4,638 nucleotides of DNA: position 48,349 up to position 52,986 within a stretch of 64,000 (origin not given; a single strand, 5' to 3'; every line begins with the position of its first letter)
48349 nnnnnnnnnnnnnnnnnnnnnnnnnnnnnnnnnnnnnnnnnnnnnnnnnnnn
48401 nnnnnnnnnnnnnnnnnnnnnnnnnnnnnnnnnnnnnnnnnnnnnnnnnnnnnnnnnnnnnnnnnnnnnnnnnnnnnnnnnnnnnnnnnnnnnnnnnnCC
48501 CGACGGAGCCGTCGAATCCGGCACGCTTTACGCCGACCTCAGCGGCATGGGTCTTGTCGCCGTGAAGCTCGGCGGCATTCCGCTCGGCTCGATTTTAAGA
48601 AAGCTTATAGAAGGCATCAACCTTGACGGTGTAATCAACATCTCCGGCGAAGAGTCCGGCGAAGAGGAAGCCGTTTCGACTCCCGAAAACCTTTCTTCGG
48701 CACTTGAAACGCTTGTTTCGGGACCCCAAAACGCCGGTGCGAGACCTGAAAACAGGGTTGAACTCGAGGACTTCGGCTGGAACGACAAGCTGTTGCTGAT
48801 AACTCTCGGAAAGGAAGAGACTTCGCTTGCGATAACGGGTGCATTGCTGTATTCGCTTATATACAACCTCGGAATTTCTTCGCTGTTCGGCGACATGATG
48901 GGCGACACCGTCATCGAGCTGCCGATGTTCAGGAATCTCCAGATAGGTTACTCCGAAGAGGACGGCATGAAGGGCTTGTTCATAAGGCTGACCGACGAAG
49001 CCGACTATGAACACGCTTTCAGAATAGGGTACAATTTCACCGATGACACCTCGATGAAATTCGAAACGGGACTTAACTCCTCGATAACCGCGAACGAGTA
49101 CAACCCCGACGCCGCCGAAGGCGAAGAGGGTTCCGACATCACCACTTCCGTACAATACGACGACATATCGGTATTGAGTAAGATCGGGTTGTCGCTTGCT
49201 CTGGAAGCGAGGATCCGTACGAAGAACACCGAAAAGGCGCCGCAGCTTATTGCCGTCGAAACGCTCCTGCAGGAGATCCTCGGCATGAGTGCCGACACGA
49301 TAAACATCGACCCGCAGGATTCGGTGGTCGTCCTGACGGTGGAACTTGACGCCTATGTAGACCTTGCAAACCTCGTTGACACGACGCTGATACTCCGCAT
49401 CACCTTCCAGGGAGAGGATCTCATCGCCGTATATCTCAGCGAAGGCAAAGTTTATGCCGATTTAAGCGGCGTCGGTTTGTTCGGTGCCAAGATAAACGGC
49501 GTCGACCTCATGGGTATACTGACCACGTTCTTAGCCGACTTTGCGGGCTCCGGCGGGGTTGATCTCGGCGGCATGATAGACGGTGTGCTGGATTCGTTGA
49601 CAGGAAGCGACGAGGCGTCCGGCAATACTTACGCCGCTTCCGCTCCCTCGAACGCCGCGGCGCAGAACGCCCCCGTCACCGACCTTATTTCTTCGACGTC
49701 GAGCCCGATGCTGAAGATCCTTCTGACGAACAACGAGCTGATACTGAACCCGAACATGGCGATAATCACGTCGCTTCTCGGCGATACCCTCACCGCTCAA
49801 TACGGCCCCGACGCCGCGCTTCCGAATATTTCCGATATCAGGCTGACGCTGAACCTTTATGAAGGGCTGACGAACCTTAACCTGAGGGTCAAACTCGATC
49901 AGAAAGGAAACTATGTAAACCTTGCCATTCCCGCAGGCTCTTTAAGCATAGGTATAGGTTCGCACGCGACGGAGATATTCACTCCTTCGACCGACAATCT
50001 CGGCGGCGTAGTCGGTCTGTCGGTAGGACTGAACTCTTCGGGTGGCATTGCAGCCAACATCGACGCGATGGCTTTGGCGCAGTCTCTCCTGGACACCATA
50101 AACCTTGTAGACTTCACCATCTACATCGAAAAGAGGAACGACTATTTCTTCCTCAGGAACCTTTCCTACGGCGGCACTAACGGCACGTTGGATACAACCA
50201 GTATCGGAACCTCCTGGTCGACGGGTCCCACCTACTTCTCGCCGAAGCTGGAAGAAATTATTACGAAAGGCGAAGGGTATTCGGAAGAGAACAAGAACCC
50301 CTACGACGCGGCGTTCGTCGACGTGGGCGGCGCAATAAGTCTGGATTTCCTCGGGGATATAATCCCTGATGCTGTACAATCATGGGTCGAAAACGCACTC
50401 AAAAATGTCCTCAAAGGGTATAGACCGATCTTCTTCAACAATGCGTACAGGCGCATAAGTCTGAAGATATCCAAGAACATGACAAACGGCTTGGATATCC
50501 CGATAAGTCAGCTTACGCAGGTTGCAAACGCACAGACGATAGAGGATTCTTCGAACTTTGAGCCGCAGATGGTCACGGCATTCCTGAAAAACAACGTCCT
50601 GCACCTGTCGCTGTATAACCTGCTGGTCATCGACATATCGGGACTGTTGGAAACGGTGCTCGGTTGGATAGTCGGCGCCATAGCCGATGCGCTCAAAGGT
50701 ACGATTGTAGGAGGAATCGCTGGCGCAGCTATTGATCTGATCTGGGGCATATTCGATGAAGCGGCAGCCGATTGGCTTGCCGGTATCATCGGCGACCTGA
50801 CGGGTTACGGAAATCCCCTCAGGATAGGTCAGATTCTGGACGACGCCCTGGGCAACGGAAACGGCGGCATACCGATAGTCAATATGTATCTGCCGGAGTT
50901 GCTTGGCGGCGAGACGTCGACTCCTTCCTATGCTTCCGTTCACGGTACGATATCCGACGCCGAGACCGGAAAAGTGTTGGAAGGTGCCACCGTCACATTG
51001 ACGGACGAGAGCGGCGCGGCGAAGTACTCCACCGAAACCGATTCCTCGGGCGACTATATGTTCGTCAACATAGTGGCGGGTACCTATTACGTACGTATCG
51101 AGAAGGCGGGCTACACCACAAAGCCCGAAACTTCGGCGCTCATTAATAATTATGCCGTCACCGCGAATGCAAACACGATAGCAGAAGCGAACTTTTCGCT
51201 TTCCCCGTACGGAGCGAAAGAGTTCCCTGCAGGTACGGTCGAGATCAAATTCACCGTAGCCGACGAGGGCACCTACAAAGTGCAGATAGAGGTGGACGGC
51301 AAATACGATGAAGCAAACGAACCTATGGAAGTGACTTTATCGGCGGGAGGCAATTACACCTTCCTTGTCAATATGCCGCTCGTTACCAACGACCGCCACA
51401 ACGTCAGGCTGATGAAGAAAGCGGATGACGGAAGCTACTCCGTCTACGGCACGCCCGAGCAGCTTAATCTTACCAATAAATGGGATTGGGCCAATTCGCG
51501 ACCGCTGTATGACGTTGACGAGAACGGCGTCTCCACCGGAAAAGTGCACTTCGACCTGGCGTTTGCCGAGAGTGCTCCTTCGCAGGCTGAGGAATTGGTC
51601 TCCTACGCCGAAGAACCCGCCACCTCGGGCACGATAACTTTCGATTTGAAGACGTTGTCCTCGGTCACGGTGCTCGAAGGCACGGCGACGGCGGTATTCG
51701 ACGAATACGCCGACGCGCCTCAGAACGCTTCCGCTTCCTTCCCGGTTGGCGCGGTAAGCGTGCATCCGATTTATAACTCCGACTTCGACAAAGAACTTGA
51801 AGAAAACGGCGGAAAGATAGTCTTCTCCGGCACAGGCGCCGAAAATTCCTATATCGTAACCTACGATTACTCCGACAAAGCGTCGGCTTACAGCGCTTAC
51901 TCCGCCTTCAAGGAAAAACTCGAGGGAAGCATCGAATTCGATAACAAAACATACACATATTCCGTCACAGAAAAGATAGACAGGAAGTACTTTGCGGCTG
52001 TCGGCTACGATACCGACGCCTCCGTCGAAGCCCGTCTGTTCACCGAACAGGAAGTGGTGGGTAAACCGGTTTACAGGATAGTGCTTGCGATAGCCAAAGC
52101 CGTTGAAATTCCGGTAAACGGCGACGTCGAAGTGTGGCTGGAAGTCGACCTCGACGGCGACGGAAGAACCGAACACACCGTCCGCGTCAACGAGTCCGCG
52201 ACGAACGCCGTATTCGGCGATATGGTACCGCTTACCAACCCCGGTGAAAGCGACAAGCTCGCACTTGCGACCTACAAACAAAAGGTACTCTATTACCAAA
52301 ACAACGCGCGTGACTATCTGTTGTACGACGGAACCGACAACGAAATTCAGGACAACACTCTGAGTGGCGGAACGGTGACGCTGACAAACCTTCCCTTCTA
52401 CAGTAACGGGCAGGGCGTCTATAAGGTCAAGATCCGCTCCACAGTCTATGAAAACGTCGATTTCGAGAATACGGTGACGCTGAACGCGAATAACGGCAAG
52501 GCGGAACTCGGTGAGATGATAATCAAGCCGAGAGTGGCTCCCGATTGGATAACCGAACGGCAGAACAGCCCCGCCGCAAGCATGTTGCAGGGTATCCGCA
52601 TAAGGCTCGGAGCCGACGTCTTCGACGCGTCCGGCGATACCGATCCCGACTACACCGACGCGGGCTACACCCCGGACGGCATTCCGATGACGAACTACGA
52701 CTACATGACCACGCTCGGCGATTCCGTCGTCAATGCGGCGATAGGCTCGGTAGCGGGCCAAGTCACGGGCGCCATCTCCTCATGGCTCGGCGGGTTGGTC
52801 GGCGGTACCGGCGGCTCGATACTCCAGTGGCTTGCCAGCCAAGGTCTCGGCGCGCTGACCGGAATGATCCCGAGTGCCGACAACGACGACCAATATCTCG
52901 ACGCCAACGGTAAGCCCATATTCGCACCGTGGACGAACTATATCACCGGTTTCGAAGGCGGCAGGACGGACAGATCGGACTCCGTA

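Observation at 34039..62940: A 29-kb single ORF encodes a ~9,633-aa acidic lipoprotein with no recognisable wall anchor or dedicated export partner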

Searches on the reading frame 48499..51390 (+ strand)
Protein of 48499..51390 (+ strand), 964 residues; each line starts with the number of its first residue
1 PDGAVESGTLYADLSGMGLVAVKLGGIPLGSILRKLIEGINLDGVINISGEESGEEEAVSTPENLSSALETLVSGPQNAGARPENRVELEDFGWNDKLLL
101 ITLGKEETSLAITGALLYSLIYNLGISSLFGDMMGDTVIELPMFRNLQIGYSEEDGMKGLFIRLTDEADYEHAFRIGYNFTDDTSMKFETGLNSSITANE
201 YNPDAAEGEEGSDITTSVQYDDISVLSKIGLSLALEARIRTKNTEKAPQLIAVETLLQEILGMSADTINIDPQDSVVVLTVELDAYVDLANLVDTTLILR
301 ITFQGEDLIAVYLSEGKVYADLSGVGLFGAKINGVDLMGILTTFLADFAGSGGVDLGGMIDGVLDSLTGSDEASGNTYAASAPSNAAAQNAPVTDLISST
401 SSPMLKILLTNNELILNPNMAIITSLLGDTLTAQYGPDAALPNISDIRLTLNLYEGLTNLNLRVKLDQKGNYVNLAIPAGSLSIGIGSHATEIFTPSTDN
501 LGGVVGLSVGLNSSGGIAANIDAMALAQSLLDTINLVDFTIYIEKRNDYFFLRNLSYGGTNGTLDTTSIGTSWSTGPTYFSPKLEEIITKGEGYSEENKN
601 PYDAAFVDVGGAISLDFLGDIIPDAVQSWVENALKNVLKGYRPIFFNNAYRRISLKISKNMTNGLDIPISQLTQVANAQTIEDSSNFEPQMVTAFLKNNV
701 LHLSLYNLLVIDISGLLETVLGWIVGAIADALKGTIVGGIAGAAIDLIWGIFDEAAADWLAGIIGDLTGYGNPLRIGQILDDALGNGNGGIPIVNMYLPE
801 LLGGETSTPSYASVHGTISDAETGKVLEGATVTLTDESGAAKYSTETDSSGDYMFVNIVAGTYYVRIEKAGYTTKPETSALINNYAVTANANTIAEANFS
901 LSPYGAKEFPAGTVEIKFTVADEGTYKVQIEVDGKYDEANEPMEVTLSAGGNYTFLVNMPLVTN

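Call 8: search_protein_families(library=pfam, proteins=[window:48499-51390:+], max_evalue=0.1)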
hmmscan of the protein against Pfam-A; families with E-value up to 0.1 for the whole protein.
window:48499-51390:+ (964 aa): 10 families
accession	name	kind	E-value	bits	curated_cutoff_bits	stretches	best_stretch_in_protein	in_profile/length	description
PF13620.12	CarboxypepD_reg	-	3.2e-16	59.9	32.3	1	813-878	1-65/82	Carboxypeptidase regulatory-like domain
PF17210.9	SdrD_B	-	4e-09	37.1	29.7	1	821-880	19-78/112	SdrD B-like domain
PF13715.12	CarbopepD_reg_2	-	5.4e-07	30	32.2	1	814-881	1-64/88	CarboxypepD_reg-like domain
PF17802.7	SpaA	-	8.5e-06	26.3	23.1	1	819-866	8-57/91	Prealbumin-like fold domain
PF14686.12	fn3_3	-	0.0016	18.6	24.4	1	827-865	10-49/75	Polysaccharide lyase family 4, domain II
PF08308.17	PEGA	-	0.012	15.9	20.8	0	857-876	31-50/71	PEGA domain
PF09430.16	EMC7_beta-sandw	-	0.014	16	26.6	1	825-876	5-54/122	ER membrane protein complex subunit 7, beta-sandwich domain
PF02369.22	Big_1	-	0.016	15.7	34.9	0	816-872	23-83/93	Bacterial Ig-like domain (group 1)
PF24025.1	Ig_DR_A0283-like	-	0.025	15.3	27.1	1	822-867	16-62/102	DR_A0283-like, Ig-like domain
PF22898.2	NOMO1-like_1st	-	0.058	13.9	27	0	830-881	15-68/85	BOS complex subunit NOMO1-like, first beta sandwich domain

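Call 9: search_protein_families(library=ncbifam, proteins=[window:48499-51390:+], max_evalue=0.1)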
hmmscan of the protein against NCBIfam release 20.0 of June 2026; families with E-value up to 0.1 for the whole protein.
window:48499-51390:+ (964 aa): 4 families
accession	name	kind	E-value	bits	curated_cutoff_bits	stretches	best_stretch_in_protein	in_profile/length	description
NF052345.1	S_layer_anammox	exception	5.8e-08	30.6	1400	1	805-923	1306-1412/1596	Kustd1514 family S-layer glycoprotein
NF012181.0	MSCRAMM_SdrD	exception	0.00027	18.5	2500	1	823-874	812-864/1379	MSCRAMM family adhesin SdrD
NF000535.3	MSCRAMM_SdrC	exception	0.00053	18.1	1700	1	822-875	626-679/963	MSCRAMM family adhesin SdrC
TIGR04183.1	Por_Secre_tail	domain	0.054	13.5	23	0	827-873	18-64/72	T9SS type A sorting domain-containing protein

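Call 97: search_protein_families(library=phrogs, proteins=[window:48499-51390:+], max_evalue=0.01)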
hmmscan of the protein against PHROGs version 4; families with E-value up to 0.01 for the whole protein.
window:48499-51390:+ (964 aa): 0 families

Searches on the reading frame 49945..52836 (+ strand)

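Call 96: search_protein_families(library=pfam, proteins=[window:49945-52836:+], max_evalue=0.05)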
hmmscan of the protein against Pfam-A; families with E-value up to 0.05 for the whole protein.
window:49945-52836:+ (964 aa): 8 families
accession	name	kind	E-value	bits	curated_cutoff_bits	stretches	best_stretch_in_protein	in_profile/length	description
PF13620.12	CarboxypepD_reg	-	1.9e-15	57.4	32.3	1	331-396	1-65/82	Carboxypeptidase regulatory-like domain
PF17210.9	SdrD_B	-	2e-08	34.9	29.7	1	339-398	19-78/112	SdrD B-like domain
PF13715.12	CarbopepD_reg_2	-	1.1e-06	29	32.2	1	332-399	1-64/88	CarboxypepD_reg-like domain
PF17802.7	SpaA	-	9.9e-06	26.1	23.1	1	337-385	8-58/91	Prealbumin-like fold domain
PF14686.12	fn3_3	-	0.0011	19.2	24.4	1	345-383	10-49/75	Polysaccharide lyase family 4, domain II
PF09430.16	EMC7_beta-sandw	-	0.0093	16.6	26.6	1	343-394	5-54/122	ER membrane protein complex subunit 7, beta-sandwich domain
PF08308.17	PEGA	-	0.011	16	20.8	0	375-394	31-50/71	PEGA domain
PF22898.2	NOMO1-like_1st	-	0.042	14.4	27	0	348-399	15-68/85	BOS complex subunit NOMO1-like, first beta sandwich domain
